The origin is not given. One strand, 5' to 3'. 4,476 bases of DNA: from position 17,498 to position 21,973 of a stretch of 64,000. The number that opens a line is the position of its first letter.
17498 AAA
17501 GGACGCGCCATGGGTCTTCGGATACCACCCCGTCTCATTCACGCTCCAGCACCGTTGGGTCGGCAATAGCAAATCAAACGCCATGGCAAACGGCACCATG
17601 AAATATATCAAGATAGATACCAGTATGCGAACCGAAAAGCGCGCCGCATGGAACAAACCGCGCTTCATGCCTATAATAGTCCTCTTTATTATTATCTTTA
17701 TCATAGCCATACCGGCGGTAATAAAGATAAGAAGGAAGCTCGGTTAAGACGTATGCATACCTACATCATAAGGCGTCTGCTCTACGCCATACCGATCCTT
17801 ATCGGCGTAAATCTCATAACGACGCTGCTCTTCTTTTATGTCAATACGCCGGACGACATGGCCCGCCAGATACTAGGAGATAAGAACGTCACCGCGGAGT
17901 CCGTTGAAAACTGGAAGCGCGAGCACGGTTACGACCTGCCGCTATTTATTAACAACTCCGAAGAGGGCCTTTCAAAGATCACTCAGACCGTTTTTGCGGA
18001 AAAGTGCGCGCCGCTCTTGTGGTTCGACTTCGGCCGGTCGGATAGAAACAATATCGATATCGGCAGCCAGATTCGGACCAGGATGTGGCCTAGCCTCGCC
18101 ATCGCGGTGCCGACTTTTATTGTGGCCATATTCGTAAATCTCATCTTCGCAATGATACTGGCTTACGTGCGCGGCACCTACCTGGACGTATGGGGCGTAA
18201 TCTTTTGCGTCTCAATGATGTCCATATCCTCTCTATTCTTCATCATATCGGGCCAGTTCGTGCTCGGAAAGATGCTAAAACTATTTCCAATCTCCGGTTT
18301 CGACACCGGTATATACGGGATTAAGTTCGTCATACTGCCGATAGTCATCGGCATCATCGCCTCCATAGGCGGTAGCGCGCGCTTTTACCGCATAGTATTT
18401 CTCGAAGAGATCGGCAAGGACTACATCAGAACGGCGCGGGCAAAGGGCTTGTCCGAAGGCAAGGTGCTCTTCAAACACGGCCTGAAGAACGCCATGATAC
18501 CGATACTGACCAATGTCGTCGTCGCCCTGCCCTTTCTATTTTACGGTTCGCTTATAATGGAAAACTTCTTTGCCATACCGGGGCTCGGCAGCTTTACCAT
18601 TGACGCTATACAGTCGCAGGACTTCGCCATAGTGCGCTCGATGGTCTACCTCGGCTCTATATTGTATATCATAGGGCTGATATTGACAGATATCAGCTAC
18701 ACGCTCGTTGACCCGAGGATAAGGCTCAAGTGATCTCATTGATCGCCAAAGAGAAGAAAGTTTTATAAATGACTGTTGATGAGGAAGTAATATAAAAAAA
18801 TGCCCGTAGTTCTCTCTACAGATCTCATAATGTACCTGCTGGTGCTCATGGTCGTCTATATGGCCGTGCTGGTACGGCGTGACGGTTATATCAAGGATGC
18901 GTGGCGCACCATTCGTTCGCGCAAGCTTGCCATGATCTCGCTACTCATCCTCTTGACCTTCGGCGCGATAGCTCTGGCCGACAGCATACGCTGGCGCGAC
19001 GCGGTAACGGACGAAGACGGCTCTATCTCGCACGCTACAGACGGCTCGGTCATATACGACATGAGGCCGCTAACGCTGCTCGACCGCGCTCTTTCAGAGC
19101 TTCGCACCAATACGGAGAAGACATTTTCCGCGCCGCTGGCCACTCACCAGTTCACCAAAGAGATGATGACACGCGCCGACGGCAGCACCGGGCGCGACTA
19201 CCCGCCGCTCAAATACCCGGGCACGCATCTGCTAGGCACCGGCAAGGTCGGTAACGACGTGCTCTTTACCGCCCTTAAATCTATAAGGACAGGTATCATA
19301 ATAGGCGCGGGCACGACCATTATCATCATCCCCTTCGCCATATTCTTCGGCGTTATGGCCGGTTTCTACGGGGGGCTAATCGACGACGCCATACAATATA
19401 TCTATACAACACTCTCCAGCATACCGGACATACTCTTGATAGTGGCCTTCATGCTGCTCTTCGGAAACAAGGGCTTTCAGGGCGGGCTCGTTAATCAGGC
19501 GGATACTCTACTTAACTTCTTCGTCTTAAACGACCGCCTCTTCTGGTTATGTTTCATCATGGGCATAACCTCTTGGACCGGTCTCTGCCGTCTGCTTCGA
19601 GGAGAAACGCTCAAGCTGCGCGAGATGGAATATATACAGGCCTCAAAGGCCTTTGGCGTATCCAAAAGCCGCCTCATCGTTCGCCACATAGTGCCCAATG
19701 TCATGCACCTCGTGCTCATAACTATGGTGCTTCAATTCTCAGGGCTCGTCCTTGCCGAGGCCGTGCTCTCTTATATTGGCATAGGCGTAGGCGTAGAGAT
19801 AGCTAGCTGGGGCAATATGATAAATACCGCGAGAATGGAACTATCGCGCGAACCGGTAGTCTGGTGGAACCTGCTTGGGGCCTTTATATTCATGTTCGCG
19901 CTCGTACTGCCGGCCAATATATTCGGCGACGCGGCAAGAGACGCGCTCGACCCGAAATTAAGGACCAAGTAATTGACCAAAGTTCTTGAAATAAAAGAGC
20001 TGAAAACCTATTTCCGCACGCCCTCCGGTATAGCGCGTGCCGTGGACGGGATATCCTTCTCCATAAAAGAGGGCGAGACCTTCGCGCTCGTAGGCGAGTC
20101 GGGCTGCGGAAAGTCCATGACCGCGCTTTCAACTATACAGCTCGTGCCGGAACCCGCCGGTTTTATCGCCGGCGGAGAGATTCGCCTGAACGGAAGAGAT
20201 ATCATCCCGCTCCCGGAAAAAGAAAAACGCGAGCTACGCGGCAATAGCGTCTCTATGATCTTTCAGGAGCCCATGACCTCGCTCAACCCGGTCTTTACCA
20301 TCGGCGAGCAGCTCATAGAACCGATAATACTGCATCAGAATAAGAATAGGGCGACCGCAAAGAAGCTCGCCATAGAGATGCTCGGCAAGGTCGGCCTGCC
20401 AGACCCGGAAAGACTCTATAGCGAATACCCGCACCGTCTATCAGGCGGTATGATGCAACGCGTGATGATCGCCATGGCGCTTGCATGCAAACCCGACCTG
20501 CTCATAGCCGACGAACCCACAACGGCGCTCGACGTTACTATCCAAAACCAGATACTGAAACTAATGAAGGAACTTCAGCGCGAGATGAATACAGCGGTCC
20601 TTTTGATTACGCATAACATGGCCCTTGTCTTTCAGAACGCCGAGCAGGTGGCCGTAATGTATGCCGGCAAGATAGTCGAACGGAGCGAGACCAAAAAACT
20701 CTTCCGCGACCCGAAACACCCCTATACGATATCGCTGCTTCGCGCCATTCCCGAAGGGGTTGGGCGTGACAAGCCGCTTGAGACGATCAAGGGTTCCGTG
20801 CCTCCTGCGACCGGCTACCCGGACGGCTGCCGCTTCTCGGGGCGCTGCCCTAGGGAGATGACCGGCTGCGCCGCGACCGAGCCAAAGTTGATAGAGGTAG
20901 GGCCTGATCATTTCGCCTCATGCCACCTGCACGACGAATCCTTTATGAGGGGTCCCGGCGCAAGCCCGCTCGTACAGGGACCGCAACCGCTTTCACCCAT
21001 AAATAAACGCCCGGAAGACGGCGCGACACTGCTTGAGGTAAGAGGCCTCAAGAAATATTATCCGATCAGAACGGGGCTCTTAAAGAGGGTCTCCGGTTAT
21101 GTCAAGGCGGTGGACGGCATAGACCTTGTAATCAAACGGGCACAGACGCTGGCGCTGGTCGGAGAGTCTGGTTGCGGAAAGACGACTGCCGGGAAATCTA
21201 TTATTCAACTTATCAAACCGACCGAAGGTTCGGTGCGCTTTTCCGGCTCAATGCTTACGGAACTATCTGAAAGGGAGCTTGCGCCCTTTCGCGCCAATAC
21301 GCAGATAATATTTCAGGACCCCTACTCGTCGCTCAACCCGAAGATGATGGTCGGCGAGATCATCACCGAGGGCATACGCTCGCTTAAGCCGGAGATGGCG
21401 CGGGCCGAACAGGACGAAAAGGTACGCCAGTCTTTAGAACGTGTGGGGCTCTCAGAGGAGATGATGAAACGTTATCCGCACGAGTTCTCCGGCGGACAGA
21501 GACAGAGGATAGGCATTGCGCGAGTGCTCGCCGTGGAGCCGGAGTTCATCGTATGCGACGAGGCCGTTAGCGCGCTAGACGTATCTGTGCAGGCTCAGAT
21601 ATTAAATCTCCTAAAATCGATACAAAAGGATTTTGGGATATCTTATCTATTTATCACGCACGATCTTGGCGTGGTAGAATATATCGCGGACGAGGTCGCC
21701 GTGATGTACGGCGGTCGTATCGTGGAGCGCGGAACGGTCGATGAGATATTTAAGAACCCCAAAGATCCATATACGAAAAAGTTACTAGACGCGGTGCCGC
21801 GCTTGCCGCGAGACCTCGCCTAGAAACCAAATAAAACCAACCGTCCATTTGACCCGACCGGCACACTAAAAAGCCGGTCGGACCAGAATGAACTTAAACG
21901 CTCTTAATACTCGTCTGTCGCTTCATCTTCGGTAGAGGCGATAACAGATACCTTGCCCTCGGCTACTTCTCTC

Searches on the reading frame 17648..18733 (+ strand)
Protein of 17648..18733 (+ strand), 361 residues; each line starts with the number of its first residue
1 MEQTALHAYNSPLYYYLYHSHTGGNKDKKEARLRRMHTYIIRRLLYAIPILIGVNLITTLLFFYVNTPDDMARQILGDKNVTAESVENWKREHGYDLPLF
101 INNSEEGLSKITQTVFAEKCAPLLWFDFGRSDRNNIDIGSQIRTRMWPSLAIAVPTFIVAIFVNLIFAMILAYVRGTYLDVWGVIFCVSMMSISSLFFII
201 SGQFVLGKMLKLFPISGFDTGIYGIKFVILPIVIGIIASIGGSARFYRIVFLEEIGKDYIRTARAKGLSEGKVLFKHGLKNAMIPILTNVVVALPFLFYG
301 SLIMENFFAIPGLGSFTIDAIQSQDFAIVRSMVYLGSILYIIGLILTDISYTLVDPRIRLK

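Call 23: search_protein_families(library=pfam, proteins=[window:17648-18733:+], max_evalue=0.00001)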
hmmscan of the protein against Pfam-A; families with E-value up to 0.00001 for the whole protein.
window:17648-18733:+ (361 aa): 2 families
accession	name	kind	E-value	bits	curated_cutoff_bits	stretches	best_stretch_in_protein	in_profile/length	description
PF00528.27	BPD_transp_1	-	1.1e-28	100.7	26.4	1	165-359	2-183/184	Binding-protein-dependent transport system inner membrane component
PF19300.4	BPD_transp_1_N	-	3.3e-06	27.7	23.8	1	36-104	1-66/114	Binding-prot-dependent transport system membrane comp, N-term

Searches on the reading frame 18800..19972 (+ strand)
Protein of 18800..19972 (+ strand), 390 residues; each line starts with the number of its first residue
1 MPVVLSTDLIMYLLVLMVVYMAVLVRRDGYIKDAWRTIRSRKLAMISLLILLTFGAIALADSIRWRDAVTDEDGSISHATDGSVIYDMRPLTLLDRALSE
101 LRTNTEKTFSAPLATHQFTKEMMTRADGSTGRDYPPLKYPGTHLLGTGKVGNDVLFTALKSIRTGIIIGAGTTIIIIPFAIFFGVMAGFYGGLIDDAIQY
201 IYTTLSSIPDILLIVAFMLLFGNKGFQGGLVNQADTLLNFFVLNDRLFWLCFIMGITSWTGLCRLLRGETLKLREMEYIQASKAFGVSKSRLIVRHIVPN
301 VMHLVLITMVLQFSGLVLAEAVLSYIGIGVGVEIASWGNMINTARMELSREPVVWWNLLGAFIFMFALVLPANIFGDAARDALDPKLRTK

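Call 23: search_protein_families(library=pfam, proteins=[window:18800-19972:+], max_evalue=0.00001)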
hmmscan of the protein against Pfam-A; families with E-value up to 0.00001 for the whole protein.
window:18800-19972:+ (390 aa): 1 family
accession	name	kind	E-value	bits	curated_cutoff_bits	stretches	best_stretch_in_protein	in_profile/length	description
PF00528.27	BPD_transp_1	-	3e-28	99.2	26.4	1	180-388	1-183/184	Binding-protein-dependent transport system inner membrane component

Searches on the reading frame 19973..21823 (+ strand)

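Call 23: search_protein_families(library=pfam, proteins=[window:19973-21823:+], max_evalue=0.00001)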
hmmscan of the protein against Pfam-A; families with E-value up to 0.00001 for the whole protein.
window:19973-21823:+ (616 aa): 6 families
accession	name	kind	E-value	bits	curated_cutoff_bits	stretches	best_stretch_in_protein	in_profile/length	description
PF00005.33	ABC_tran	-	2.7e-60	203.4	25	2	381-532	2-136/137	ABC transporter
PF08352.17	oligo_HPY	-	1.9e-27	95.8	27.1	2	235-299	1-65/65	Oligopeptide/dipeptide transporter, C-terminal region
PF02463.25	SMC_N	-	1.6e-10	41.2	40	0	392-573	26-207/220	RecF/RecN/SMC N terminal domain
PF13401.12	AAA_22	-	3.1e-10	40.9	27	0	389-561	4-121/130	AAA domain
PF05621.17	TniB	-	1.1e-08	35.1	22.4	0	109-227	63-176/189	Bacterial TniB protein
PF13304.12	AAA_21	-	4.5e-07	30.7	27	0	164-219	245-303/304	AAA domain, putative AbiEii toxin, Type IV TA system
